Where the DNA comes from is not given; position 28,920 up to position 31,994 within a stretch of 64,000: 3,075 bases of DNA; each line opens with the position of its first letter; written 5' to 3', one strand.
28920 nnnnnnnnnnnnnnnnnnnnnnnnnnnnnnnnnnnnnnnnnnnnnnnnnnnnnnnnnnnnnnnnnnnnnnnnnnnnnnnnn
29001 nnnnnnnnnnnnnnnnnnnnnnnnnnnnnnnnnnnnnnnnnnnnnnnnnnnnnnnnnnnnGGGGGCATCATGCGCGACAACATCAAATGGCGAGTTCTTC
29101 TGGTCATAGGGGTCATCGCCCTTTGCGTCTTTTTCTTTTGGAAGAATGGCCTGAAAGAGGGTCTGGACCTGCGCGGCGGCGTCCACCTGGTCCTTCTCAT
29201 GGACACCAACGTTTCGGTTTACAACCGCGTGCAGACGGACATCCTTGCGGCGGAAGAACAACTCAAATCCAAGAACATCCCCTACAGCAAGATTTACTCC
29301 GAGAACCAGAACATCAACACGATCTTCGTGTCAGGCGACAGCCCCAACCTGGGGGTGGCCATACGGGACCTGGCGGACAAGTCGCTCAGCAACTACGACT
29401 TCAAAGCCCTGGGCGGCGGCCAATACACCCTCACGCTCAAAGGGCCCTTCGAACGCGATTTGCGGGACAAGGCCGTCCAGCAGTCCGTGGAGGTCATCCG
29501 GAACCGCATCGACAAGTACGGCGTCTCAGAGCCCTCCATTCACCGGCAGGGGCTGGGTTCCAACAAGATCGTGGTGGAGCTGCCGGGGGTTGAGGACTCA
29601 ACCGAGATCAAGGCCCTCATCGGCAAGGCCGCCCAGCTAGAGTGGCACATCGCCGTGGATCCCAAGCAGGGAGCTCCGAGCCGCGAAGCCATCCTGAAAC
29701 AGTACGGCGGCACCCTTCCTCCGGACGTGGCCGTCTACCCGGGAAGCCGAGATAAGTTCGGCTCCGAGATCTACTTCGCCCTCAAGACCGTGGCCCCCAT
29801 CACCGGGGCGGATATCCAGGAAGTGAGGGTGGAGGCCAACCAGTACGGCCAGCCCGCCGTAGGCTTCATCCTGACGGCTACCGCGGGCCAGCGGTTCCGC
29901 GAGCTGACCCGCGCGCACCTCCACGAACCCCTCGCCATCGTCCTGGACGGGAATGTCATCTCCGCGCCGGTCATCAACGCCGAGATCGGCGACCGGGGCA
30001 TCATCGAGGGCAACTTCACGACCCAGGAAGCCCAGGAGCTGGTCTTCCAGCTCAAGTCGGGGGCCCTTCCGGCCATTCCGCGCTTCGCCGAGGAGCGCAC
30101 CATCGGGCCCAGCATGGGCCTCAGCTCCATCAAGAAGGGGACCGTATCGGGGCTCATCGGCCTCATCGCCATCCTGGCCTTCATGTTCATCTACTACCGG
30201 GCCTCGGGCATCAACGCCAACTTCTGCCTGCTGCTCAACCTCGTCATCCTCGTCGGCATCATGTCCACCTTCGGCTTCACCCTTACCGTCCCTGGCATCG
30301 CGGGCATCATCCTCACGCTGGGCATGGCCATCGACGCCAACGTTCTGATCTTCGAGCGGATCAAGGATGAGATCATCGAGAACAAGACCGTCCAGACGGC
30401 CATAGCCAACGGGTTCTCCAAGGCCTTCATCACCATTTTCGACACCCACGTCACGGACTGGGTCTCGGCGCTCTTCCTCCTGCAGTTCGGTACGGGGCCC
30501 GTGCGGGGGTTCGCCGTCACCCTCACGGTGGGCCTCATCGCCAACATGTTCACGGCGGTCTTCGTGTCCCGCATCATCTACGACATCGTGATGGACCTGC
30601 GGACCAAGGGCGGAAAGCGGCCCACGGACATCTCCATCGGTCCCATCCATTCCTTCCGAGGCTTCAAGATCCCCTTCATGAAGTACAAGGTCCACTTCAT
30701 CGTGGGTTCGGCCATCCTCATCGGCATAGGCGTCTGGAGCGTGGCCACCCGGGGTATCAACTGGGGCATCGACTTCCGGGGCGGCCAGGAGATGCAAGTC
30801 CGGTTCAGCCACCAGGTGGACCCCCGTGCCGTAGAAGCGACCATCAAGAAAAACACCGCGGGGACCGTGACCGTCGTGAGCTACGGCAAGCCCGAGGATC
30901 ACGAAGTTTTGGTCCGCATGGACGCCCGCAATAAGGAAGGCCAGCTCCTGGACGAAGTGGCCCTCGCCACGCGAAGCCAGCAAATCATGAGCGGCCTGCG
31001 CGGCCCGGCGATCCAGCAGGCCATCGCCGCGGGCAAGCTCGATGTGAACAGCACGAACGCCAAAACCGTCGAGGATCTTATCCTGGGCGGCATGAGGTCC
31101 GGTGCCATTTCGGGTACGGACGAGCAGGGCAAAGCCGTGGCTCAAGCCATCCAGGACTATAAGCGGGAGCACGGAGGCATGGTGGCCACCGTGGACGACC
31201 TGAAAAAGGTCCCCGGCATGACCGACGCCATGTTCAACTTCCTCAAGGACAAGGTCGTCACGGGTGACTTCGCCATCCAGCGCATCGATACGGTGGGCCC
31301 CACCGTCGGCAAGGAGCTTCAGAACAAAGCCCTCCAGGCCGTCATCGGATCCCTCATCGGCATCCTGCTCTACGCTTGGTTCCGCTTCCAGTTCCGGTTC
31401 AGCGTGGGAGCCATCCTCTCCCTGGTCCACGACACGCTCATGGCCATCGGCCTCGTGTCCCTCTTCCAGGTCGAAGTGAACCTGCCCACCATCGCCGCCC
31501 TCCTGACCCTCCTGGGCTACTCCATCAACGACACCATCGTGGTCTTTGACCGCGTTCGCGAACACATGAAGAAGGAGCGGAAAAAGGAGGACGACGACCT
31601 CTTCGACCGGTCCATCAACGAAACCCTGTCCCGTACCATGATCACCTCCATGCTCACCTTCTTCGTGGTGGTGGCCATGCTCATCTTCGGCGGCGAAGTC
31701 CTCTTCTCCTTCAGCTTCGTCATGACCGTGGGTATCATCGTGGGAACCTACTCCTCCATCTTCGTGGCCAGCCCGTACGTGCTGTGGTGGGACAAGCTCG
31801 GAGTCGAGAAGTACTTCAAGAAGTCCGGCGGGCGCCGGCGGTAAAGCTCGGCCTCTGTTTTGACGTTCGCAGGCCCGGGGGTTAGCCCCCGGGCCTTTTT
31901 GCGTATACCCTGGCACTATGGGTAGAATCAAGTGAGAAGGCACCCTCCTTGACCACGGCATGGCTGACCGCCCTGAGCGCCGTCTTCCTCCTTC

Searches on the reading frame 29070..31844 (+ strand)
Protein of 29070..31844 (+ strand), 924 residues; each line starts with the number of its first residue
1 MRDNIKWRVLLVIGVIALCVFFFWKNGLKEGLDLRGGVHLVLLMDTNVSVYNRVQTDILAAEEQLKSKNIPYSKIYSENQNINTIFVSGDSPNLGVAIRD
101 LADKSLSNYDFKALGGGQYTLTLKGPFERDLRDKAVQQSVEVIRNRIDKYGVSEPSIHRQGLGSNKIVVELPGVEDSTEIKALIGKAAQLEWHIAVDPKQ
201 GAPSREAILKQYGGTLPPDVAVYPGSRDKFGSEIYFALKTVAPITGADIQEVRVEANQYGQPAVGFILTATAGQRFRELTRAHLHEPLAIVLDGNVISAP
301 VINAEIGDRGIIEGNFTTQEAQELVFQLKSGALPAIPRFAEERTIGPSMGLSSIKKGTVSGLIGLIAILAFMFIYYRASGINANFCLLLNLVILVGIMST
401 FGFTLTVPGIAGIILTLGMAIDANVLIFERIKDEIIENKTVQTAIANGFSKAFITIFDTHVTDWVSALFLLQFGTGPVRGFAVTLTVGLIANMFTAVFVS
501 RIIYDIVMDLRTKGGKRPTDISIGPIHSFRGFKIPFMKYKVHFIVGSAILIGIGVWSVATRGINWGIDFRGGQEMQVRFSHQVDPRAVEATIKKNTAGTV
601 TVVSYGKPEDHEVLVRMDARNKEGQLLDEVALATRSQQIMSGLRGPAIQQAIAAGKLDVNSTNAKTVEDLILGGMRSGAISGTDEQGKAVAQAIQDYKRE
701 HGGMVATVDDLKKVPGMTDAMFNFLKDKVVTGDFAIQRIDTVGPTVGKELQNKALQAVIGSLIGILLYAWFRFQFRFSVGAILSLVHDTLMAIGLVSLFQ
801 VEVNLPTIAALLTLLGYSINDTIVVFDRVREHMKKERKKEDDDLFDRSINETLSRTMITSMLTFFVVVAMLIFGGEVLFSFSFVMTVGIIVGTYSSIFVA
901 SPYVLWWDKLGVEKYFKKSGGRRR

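Call 25: search_protein_families(library=pfam, proteins=[window:29070-31844:+], max_evalue=0.001)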
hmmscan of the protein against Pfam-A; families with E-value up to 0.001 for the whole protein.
window:29070-31844:+ (924 aa): 6 families
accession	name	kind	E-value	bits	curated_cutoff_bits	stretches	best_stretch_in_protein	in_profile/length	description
PF02355.23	SecD_SecF_C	-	4.5e-84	281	20.5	2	731-908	10-187/189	Protein export membrane protein SecD/SecF, C-terminal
PF22599.2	SecDF_P1_head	-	2.2e-29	102.1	27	1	235-335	12-114/114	SecDF, P1 head subdomain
PF21760.3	SecD_1st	-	2.4e-22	78.6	27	1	136-194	1-57/60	Protein translocase subunit SecDF, P1 domain, N-terminal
PF07549.19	Sec_GG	-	3.8e-16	58.5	20.3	2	556-583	1-28/28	SecD/SecF GG Motif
PF12836.13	HHH_3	-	1.1e-05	25.9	27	1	687-729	23-64/65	Helix-hairpin-helix motif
PF00873.25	ACR_tran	-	0.00051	18.3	28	0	774-900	354-478/1021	AcrB/AcrD/AcrF family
